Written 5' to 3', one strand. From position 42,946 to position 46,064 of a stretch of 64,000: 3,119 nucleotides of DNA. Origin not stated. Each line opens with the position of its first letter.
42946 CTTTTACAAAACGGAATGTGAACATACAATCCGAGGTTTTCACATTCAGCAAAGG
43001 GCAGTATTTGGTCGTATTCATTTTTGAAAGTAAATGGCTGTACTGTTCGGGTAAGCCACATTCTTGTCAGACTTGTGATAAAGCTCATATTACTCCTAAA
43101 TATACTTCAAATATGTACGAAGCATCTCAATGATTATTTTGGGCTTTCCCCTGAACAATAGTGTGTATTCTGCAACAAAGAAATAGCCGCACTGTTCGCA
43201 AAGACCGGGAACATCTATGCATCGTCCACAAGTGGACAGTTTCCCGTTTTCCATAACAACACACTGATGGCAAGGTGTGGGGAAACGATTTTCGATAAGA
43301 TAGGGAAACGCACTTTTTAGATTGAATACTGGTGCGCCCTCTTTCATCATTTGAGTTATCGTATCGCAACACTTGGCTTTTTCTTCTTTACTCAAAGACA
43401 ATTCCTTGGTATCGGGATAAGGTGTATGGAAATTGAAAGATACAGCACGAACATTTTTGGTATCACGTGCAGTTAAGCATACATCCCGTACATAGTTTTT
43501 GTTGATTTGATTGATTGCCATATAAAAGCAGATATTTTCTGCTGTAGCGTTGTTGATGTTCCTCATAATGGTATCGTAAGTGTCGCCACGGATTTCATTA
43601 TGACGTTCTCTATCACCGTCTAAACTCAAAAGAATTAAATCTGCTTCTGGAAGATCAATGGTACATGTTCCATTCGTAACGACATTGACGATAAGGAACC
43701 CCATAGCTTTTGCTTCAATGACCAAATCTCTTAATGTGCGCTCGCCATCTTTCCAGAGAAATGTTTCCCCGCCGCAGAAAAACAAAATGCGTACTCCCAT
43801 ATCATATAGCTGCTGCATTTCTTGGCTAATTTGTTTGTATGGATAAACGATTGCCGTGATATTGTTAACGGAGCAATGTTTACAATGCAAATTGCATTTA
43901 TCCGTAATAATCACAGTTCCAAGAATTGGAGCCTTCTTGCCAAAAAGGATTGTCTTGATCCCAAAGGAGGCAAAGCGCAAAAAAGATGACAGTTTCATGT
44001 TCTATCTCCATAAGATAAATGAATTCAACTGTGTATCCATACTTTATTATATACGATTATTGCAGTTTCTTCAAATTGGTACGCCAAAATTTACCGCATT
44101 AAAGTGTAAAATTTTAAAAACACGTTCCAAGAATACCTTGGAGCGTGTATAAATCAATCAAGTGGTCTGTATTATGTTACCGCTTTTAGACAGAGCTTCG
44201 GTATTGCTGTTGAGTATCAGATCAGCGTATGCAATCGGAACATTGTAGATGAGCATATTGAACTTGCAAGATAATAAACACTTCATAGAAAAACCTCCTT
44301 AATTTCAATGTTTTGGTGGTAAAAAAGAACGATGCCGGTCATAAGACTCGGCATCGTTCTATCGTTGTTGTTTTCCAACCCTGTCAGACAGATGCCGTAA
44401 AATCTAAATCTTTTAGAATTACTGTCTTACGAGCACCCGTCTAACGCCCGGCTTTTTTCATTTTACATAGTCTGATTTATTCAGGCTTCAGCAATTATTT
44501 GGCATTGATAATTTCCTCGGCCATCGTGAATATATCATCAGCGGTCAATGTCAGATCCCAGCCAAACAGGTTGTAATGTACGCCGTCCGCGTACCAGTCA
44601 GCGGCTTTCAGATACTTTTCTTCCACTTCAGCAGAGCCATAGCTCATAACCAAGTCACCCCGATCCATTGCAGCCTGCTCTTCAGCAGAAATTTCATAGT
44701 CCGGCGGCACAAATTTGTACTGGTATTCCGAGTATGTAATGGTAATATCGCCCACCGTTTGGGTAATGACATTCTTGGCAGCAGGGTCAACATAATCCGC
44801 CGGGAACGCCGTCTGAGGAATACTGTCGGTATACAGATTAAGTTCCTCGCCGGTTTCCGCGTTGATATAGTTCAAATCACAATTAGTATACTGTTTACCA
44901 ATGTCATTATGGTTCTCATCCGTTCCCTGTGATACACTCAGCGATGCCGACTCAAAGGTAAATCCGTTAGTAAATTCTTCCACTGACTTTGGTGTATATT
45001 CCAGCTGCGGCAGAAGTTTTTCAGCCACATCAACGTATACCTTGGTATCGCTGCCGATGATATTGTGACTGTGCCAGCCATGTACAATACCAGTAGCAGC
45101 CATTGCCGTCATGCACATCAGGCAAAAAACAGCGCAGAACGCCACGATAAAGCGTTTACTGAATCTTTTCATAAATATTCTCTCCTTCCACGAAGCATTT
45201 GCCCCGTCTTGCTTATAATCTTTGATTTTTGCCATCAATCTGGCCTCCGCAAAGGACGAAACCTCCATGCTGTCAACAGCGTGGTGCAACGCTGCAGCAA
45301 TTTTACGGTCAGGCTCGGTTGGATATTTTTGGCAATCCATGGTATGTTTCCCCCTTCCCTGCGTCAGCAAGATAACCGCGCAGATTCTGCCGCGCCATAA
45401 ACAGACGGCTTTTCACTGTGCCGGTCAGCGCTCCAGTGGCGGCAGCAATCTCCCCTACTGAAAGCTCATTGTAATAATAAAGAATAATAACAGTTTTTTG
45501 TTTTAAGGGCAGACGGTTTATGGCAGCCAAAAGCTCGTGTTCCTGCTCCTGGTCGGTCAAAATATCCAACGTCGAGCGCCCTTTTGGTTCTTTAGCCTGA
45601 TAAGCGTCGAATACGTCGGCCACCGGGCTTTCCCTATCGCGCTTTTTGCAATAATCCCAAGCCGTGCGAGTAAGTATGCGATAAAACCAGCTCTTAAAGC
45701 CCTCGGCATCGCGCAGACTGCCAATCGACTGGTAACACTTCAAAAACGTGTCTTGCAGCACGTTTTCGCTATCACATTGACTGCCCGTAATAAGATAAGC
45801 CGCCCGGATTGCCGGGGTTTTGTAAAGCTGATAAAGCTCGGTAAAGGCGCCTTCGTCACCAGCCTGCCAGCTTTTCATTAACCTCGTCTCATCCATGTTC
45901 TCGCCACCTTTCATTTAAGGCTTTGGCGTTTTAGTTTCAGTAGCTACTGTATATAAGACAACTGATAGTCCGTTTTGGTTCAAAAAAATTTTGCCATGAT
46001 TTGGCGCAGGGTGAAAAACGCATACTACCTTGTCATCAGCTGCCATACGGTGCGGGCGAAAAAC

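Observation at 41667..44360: Low-GC inserted module: small ORF, SPASM-type rSAM and HemN-like rSAM, an uncharacterised RiPP-like or cofactor-maturation system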

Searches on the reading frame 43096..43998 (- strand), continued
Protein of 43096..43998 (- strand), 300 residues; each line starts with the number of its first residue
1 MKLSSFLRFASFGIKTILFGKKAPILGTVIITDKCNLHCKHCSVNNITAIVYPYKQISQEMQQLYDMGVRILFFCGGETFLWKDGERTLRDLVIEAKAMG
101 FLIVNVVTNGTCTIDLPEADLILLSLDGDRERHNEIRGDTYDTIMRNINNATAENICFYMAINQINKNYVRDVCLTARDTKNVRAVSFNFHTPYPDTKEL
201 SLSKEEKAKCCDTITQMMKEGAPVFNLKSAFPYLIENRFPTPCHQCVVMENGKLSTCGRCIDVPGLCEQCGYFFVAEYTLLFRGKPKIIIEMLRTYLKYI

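Call 95: search_protein_families(library=phrogs, proteins=[L095:4412-5212:-, L095:5218-5643:-, L095:5646-6002:-, L095:6491-7543:-, L095:7842-8246:-, L095:8318-9415:-, L095:9408-9866:-, L095:9882-10583:-, L095:562-855:-, L017:7597-7842:+], max_evalue=0.001)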
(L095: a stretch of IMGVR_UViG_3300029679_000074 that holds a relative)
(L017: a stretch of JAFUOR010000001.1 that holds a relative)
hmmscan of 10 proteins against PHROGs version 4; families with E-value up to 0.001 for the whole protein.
L095:4412-5212:- (266 aa): 4 families
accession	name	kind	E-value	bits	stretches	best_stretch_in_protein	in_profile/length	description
phrog_435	-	lysis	5.4e-33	115.8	1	1-209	113-322/556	endolysin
phrog_2742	-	lysis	1.6e-29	104.3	1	2-227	3-230/318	endolysin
phrog_12727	-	lysis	5.1e-18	66.5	1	2-178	163-342/393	endolysin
phrog_489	-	lysis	1.7e-13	51.2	1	1-179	165-353/459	endolysin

L095:5218-5643:- (141 aa): 3 families
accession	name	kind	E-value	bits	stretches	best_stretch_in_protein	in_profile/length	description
phrog_36029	-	unknown function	1e-22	82.1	1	7-121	1-115/121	-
phrog_15303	-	unknown function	8.6e-13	49.4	1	4-122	1-117/119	-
phrog_6918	-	lysis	1.4e-05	26.1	1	12-110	6-104/114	holin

L095:5646-6002:- (118 aa): 0 families

L095:6491-7543:- (350 aa): 3 families
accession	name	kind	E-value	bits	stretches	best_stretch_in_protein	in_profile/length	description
phrog_1423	-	DNA, RNA and nucleotide metabolism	2e-125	421.2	1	8-339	103-446/1040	Reverse transcriptase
phrog_2825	-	DNA, RNA and nucleotide metabolism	1.3e-18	68.3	1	71-302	58-279/336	polymerase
phrog_12132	-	unknown function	0.00096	19.2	0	181-255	208-286/514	-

L095:7842-8246:- (134 aa): 1 family
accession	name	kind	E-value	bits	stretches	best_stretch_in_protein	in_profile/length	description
phrog_3206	-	DNA, RNA and nucleotide metabolism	1.9e-38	132.5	1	16-133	5-125/154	Avd protein of DGR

L095:8318-9415:- (365 aa): 2 families
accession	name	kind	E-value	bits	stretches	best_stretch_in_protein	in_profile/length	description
phrog_11262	-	tail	2.9e-81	274.6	1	17-365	65-390/393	tail protein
phrog_2889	-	unknown function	0.00029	20.8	0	311-359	363-410/418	-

L095:9408-9866:- (152 aa): 0 families

L095:9882-10583:- (233 aa): 6 families
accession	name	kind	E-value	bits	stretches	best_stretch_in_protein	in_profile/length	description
phrog_19280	-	unknown function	9.8e-24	84.9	1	6-201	7-202/623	-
phrog_16573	-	unknown function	1.2e-15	58.5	1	14-145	16-148/163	-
phrog_10972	-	tail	1e-10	42.7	1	5-101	7-103/343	tail fiber protein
phrog_31398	-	unknown function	7.4e-10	39.4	1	18-175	19-186/280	-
phrog_32779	-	unknown function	1.4e-05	25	1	25-192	31-199/555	-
phrog_21231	-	head and packaging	0.00094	18.9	0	48-141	47-143/492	virion structural protein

L095:562-855:- (97 aa): 0 families

L017:7597-7842:+ (81 aa): 1 family
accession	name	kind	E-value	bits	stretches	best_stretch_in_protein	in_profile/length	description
phrog_28749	-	unknown function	2.9e-30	105.1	1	6-80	7-81/83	-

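Call 100: search_dna_similar(query=window:43096-43998:-, collection=plasmids, mode=protein, max_evalue=1e-20, max_rows=15)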
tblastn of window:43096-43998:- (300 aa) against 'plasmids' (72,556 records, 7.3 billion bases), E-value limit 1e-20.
No match.

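Call 101: search_dna_similar(query=window:43096-43998:-, collection=phages, mode=protein, max_evalue=1e-20, max_rows=15)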
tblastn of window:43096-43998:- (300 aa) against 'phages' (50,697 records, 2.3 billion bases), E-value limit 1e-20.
No match.

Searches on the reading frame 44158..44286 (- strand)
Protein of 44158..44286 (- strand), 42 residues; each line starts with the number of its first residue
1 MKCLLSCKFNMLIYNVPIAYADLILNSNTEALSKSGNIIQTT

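Call 3: search_protein_families(library=pfam, proteins=[window:44158-44286:-], max_evalue=0.01)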
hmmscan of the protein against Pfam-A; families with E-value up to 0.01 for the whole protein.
window:44158-44286:- (42 aa): 1 family
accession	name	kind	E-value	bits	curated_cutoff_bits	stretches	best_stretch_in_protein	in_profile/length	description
PF19537.4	DUF6061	-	2.4e-06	27.6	23.7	1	9-34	47-72/81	Family of unknown function (DUF6061)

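Call 4: search_protein_families(library=ncbifam, proteins=[window:44158-44286:-], max_evalue=0.01)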
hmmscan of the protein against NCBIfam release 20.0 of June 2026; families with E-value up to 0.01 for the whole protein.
window:44158-44286:- (42 aa): 0 families

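Call 17: search_protein_families(library=padloc, proteins=[window:44158-44286:-], max_evalue=0.01)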
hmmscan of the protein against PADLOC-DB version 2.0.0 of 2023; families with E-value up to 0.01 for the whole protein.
window:44158-44286:- (42 aa): 0 families

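Call 29: find_homologous_proteins(query=window:44158-44286:-, max_evalue=10)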
Query window:44158-44286:- (42 aa): 1 proteins with E <= 10 among 1 candidates.
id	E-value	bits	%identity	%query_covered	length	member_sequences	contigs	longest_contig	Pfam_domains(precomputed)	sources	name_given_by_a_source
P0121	1.5e-19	84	100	100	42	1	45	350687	PF19537.5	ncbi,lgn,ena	-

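Call 30: search_dna_similar(query=window:44161-44286:-, collection=plasmids, mode=protein, max_evalue=10, max_rows=15)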
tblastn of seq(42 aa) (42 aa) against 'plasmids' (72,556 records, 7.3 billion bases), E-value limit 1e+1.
Records with a match: 2; places in all: 2; records where one place covers at least 80% of the query: 0.
Best place of each record, by identity: <60% 2.
By first word of the organism name: Subdoligranulum 1; Ligilactobacillus 1.
By predicted mobility (MOB-suite, as given by PLSDB): non-mobilizable 2.
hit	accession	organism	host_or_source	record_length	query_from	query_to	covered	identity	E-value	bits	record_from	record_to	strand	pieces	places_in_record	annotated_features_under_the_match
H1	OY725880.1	Subdoligranulum variabile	-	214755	8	30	55%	56.5%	8e-1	32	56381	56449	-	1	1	none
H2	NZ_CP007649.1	Ligilactobacillus salivarius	swine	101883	6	30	60%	44.0%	7e+0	30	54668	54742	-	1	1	hypothetical protein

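Call 31: search_dna_similar(query=window:44161-44286:-, collection=phages, mode=protein, max_evalue=10, max_rows=15)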
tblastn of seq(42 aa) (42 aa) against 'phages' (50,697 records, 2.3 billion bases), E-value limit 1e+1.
Records with a match: 7; places in all: 7; records where one place covers at least 80% of the query: 0.
Best place of each record, by identity: <60% 7.
By first word of the organism name: Bacteriophage 5; Faecalibacterium 2.
By host as written in the record: - 5; Faecalibacterium prausnitzii 2.
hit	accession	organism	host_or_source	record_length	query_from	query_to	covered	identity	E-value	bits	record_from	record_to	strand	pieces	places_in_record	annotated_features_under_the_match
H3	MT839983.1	Bacteriophage sp.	human fecal samples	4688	8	34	64%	55.6%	8e-2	34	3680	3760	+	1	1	record has no annotation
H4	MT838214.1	Bacteriophage sp.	human fecal samples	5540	6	35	71%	46.7%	3e-1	32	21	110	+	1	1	record has no annotation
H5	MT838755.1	Bacteriophage sp.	human fecal samples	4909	8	36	69%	48.3%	1e+0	30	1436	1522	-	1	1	record has no annotation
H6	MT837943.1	Bacteriophage sp.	human fecal samples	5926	8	35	67%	50.0%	4e-1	32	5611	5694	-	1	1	record has no annotation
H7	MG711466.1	Faecalibacterium phage FP_Toutatis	Faecalibacterium prausnitzii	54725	8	35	67%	50.0%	5e-1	32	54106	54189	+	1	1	hypothetical protein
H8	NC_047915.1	Faecalibacterium phage FP_Toutatis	Faecalibacterium prausnitzii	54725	8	35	67%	50.0%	5e-1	32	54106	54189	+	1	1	DUF6061 family protein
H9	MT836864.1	Bacteriophage sp.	human fecal samples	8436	8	30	55%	56.5%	6e-1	31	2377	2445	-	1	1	record has no annotation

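Call 32: get_annotated_region(hit=H8, flank=2500)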
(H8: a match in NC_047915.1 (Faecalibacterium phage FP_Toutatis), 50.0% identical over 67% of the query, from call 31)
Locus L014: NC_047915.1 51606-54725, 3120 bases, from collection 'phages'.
description: Faecalibacterium phage FP_Toutatis, complete genome.
organism: Faecalibacterium phage FP_Toutatis (NCBI taxid 2070187)
taxonomy: Viruses; Duplodnaviria; Heunggongvirae; Uroviricota; Caudoviricetes; Toutatisvirus; Toutatisvirus toutatis
host: Faecalibacterium prausnitzii; source: -; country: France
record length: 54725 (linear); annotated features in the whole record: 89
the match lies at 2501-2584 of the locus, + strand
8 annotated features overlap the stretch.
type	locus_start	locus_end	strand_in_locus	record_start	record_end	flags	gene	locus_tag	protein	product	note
CDS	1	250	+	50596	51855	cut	-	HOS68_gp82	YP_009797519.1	Hoc-like head decoration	rasttk_feature_creation_tool=prodigal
CDS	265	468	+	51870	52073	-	-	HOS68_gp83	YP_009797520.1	hypothetical protein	rasttk_feature_creation_tool=prodigal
CDS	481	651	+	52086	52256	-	-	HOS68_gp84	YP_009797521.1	XkdX family protein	rasttk_feature_creation_tool=prodigal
CDS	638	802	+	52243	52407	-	-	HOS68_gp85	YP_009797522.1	hypothetical protein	rasttk_feature_creation_tool=glimmer3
CDS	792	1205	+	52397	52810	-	-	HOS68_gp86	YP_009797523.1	endolysin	rasttk_feature_creation_tool=prodigal; Endolysin, peptidase_M15 domains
CDS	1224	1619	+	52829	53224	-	-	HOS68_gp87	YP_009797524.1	hypothetical protein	rasttk_feature_creation_tool=prodigal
CDS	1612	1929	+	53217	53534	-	-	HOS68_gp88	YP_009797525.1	hemolysin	rasttk_feature_creation_tool=prodigal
CDS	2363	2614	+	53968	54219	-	-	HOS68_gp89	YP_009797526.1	DUF6061 family protein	rasttk_feature_creation_tool=prodigal; FIG00647055: hypothetical protein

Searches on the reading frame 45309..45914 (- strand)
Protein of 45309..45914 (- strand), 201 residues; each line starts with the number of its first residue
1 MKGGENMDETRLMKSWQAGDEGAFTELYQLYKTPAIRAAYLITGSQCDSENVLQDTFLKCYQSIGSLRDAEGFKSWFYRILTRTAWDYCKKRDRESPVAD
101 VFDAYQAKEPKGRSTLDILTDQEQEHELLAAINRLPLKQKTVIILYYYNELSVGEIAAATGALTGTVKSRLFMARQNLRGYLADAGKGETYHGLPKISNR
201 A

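Call 3: search_protein_families(library=pfam, proteins=[window:45309-45914:-], max_evalue=0.01)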
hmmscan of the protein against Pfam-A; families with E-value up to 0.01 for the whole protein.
window:45309-45914:- (201 aa): 4 families
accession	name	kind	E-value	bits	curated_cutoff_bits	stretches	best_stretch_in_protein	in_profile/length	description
PF08281.18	Sigma70_r4_2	-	2.6e-13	49.8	25.7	1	127-178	3-54/54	Sigma-70, region 4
PF04542.20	Sigma70_r2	-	9.9e-12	44.9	24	1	27-94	1-70/71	Sigma-70 region 2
PF04545.22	Sigma70_r4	-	1.3e-08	34.6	24.1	1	131-179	1-49/50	Sigma-70, region 4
PF07638.17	Sigma70_ECF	-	5.4e-05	23.6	21.1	0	10-179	5-180/185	ECF sigma factor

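Call 4: search_protein_families(library=ncbifam, proteins=[window:45309-45914:-], max_evalue=0.01)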
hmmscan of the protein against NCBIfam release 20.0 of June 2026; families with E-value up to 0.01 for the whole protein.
window:45309-45914:- (201 aa): 85 families (the best 25 are shown)
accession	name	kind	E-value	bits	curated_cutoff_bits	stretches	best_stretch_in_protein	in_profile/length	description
NF009166.1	PRK12513.1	equivalog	5.1e-28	98.1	206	1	6-185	6-189/193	RNA polymerase sigma factor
TIGR02954.1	Sig70_famx3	hypoth_equivalog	5.5e-28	97.8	188.5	1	7-183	1-168/170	RNA polymerase sigma-70 factor, TIGR02954 family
NF007223.0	PRK09641.1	equivalog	3e-27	95.7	209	1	9-183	5-185/187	RNA polymerase sigma factor SigW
TIGR02983.1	SigE-fam_strep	subfamily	3.1e-26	92.2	141.55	1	20-181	4-157/162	SigE family RNA polymerase sigma factor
NF006930.0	PRK09415.1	subfamily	9e-26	90.8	198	1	21-183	15-176/179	RNA polymerase factor sigma C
NF007216.0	PRK09638.1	equivalog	9e-26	90.7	194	1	6-183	2-175/180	RNA polymerase sigma factor SigY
NF009171.0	PRK12518.1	equivalog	3.3e-25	89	208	1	7-186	12-188/191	RNA polymerase sigma factor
TIGR02950.1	SigM_subfam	subfamily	1.3e-24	86.9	147.95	1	25-179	3-155/159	RNA polymerase sigma factor, SigM family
NF053879.1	RNAPolSigSigVBac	equivalog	8.2e-24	84.1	190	1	29-184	11-157/160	RNA polymerase sigma factor SigV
NF009174.0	PRK12522.1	equivalog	8.4e-24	84.5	217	1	25-183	6-168/175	RNA polymerase sigma factor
TIGR02948.1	SigW_bacill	equivalog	1.2e-23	84.2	243.1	1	10-183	6-185/187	RNA polymerase sigma factor SigW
TIGR02937.1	sigma70-ECF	superfamily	1.4e-23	83.3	42.9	1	23-181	2-164/165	sigma-70 family RNA polymerase sigma factor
TIGR02985.1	Sig70_bacteroi1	subfamily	5.9e-23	81.9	126.4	1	23-180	2-160/162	RNA polymerase sigma-70 factor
NF009195.0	PRK12543.1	subfamily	1e-22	80.5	197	1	6-180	4-176/192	RNA polymerase sigma factor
NF007225.0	PRK09643.1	equivalog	1.6e-22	80.2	190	1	5-187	10-187/204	RNA polymerase sigma factor SigM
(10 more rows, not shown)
